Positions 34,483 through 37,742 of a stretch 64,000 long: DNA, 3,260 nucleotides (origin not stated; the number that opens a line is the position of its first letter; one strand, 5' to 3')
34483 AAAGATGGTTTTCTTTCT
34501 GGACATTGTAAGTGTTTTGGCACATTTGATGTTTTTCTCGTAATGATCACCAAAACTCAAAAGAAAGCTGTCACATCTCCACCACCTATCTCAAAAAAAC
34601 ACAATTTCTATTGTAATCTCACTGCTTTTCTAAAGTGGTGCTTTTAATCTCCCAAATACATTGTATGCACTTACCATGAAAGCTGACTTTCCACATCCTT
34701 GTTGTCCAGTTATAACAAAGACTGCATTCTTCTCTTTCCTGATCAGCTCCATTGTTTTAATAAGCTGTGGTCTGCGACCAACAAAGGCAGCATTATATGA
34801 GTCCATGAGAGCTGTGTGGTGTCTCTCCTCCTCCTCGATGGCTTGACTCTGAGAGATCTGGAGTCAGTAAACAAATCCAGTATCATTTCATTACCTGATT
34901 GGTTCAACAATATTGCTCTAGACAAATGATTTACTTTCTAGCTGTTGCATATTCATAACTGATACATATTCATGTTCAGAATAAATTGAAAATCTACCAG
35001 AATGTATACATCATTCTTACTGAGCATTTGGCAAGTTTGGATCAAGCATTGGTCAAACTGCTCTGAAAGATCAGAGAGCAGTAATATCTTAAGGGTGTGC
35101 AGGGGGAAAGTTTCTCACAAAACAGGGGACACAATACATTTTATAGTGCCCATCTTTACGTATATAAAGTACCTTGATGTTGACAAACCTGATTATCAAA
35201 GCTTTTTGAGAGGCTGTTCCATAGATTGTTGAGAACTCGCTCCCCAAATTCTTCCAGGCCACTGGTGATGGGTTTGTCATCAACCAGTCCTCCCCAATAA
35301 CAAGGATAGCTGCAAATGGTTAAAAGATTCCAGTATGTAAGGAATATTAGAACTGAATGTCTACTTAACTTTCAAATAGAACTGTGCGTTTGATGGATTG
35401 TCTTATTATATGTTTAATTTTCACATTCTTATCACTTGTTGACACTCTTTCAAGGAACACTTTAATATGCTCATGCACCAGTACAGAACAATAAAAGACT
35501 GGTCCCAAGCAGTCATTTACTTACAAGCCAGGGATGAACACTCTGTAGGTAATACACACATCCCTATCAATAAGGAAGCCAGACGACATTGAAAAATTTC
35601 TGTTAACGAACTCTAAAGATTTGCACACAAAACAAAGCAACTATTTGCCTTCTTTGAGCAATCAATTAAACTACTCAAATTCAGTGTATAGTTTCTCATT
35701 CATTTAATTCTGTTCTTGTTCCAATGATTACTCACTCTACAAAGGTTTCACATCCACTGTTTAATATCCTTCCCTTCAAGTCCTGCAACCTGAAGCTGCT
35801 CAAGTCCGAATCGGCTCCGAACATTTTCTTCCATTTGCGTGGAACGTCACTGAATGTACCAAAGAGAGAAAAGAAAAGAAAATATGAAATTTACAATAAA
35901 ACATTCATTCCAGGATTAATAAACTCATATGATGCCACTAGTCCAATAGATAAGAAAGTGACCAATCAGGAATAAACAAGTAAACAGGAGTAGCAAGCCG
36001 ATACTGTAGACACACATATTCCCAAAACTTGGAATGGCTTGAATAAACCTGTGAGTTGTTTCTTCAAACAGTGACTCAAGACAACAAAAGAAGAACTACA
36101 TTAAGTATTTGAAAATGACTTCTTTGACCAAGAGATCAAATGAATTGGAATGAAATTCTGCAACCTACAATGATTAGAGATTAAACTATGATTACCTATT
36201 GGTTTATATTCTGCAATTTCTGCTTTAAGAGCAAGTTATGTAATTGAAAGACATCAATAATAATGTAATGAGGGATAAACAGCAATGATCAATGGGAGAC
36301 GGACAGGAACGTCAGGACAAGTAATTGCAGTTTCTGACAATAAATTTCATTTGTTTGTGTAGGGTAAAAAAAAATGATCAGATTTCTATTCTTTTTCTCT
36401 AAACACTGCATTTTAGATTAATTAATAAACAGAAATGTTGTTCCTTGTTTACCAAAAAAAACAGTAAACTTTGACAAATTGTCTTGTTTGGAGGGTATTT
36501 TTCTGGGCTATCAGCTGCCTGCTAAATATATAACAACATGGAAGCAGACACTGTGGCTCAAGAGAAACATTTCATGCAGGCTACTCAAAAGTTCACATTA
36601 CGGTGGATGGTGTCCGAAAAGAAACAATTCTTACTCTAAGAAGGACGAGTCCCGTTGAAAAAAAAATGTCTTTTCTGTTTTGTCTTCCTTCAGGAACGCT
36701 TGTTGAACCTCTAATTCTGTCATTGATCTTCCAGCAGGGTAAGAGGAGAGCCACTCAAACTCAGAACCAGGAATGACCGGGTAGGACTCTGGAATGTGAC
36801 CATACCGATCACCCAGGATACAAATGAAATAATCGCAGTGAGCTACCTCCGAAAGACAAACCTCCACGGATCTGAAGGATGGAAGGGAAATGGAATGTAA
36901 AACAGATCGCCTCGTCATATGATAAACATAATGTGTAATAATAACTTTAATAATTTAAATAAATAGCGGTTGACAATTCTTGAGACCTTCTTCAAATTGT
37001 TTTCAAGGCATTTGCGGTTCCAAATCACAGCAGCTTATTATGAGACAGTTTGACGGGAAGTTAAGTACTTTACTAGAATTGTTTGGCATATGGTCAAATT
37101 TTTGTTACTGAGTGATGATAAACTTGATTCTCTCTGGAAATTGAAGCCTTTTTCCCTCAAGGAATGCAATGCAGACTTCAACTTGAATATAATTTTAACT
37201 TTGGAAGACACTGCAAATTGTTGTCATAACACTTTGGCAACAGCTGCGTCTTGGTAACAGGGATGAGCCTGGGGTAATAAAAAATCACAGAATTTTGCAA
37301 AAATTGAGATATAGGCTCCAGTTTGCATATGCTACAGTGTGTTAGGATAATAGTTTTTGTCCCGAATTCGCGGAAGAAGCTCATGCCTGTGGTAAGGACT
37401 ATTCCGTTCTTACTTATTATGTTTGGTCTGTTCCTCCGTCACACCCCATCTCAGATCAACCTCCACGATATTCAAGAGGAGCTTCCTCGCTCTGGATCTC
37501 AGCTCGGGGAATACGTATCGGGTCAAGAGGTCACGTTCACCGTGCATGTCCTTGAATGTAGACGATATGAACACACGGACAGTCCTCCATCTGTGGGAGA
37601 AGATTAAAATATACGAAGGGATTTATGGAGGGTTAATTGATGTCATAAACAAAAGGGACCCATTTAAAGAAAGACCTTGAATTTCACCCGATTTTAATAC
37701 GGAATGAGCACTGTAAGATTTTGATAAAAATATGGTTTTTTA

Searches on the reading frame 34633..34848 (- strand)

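Call 50: search_protein_families(library=pfam, proteins=[window:34633-34848:-], max_evalue=0.01)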
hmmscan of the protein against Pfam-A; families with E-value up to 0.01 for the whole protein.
seq(72 aa): 3 families
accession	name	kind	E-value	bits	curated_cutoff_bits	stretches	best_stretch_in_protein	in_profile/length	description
PF01637.24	ATPase_2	-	1.5e-05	25.3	33.2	1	22-65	1-44/225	ATPase domain predominantly from Archaea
PF20703.3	nSTAND1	-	0.0069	16.5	27.1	1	19-58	13-50/379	Novel STAND NTPase 1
PF13555.12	AAA_29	-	0.0071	16.5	27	0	39-58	20-39/61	P-loop containing region of AAA domain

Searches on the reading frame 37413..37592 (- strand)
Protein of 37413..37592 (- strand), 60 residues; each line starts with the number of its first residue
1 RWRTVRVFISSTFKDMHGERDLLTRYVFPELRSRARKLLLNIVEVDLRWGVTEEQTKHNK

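Call 50: search_protein_families(library=pfam, proteins=[window:37413-37592:-], max_evalue=0.01)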
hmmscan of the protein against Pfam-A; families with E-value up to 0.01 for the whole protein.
seq(60 aa): 1 family
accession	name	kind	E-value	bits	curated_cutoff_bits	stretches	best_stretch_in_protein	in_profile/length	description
PF13271.11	DUF4062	-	3.4e-05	24.4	24.7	1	6-28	1-23/82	Domain of unknown function (DUF4062)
